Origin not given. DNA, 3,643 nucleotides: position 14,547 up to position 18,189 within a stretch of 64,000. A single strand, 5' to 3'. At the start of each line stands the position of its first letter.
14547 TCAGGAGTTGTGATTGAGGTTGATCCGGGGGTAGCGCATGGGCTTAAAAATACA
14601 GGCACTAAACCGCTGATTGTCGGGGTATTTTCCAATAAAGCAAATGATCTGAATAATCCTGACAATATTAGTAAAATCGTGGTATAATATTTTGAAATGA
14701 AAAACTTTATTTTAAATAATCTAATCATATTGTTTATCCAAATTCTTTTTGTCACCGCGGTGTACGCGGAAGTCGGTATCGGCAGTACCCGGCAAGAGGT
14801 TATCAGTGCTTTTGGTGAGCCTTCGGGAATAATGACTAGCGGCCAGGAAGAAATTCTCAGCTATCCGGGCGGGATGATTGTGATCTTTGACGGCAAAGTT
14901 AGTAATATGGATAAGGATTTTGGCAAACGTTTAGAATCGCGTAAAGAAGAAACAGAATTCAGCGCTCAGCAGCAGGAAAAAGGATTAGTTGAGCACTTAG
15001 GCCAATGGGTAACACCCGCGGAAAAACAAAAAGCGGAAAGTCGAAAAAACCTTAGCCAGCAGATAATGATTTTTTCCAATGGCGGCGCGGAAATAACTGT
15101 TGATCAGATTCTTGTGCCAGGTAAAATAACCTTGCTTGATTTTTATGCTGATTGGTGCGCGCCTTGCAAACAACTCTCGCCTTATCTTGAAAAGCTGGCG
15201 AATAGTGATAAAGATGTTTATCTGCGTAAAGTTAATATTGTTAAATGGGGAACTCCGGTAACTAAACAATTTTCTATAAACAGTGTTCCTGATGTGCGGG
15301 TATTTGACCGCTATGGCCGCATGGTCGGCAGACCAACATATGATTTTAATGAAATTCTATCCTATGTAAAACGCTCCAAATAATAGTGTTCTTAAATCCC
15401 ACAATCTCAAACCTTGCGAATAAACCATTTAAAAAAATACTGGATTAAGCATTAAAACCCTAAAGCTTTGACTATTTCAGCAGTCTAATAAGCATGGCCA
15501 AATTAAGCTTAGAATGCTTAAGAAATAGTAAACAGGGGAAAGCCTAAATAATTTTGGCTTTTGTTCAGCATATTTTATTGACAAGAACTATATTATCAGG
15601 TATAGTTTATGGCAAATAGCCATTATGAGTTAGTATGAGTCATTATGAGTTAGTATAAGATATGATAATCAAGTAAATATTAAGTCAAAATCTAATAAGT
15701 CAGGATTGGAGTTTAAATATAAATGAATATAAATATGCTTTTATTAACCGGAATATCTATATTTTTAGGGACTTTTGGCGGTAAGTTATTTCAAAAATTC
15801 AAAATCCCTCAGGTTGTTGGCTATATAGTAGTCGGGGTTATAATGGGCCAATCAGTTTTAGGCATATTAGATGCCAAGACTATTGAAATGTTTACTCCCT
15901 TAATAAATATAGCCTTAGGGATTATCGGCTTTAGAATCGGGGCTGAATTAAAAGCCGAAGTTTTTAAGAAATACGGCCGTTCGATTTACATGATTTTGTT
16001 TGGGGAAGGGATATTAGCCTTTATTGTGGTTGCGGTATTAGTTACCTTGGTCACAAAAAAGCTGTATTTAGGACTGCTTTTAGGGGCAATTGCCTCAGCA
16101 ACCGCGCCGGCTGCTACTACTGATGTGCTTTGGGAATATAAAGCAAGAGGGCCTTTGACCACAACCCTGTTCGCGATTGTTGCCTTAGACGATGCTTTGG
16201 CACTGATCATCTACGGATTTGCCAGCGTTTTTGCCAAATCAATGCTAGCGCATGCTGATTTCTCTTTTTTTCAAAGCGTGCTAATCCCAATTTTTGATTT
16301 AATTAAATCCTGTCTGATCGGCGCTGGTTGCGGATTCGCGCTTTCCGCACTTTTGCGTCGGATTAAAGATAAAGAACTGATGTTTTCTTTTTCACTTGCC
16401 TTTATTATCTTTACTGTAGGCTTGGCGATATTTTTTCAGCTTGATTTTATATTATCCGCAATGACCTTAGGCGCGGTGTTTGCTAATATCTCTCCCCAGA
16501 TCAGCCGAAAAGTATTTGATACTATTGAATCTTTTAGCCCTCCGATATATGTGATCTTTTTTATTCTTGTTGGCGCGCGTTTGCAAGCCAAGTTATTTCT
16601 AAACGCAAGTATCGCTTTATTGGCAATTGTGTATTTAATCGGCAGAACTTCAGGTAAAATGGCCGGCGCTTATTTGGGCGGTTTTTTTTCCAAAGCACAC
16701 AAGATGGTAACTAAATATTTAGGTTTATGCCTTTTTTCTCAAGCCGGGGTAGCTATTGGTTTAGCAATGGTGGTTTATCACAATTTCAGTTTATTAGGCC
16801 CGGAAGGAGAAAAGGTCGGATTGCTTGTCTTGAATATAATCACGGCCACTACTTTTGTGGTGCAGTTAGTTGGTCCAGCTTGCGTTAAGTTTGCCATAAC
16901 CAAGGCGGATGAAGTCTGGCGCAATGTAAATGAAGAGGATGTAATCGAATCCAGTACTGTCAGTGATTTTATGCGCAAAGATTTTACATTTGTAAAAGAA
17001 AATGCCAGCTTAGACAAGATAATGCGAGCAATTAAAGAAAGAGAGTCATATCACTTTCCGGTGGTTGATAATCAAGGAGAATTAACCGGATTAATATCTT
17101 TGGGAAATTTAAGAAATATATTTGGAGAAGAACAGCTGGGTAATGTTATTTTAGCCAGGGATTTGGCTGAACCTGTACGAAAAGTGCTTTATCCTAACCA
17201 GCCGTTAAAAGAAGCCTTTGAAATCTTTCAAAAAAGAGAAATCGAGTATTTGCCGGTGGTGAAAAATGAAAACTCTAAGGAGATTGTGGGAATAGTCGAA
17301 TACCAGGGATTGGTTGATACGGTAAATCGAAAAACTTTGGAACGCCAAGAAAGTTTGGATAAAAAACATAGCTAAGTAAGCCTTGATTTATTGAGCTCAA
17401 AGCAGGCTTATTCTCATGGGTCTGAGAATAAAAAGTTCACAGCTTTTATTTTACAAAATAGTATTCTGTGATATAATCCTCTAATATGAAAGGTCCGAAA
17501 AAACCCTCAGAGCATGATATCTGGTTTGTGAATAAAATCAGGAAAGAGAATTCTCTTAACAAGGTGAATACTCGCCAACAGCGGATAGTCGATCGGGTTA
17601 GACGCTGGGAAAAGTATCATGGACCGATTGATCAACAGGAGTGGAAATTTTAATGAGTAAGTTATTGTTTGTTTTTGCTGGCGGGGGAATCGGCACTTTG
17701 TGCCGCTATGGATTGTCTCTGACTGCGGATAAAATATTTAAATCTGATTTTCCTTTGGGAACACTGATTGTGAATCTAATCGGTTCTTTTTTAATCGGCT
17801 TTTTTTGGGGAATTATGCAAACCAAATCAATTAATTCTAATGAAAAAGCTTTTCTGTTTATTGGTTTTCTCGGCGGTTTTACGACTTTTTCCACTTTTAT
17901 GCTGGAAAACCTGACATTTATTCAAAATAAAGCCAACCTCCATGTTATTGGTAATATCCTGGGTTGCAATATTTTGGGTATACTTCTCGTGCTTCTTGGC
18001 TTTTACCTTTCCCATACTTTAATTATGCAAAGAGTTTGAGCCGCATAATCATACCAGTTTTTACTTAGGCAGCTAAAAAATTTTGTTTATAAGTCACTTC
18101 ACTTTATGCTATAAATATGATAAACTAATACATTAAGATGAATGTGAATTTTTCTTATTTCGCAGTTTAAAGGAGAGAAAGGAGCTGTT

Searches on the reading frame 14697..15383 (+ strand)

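Call 7: search_protein_families(library=pfam, proteins=[window:14697-15383:+], max_evalue=0.001)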
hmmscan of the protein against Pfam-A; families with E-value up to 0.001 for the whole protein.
window:14697-15383:+ (228 aa): 2 families
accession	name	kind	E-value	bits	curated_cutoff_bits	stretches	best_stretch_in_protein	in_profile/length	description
PF00085.26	Thioredoxin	-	5.4e-14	52.5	23.5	1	141-204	17-80/103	Thioredoxin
PF13905.12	Thioredoxin_8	-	3.1e-05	24.7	27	1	142-182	1-39/94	Thioredoxin-like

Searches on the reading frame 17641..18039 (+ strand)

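Call 7: search_protein_families(library=pfam, proteins=[window:17641-18039:+], max_evalue=0.001)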
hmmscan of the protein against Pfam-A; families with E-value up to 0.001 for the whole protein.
window:17641-18039:+ (132 aa): 2 families
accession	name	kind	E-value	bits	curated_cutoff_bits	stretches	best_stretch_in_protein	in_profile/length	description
PF02537.21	CRCB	-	2.2e-26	92.6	32.9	1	9-121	1-103/103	CrcB-like protein, Camphor Resistance (CrcB)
PF05360.19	YiaAB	-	0.00063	20.4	26.6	1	52-88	14-47/53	yiaA/B two helix domain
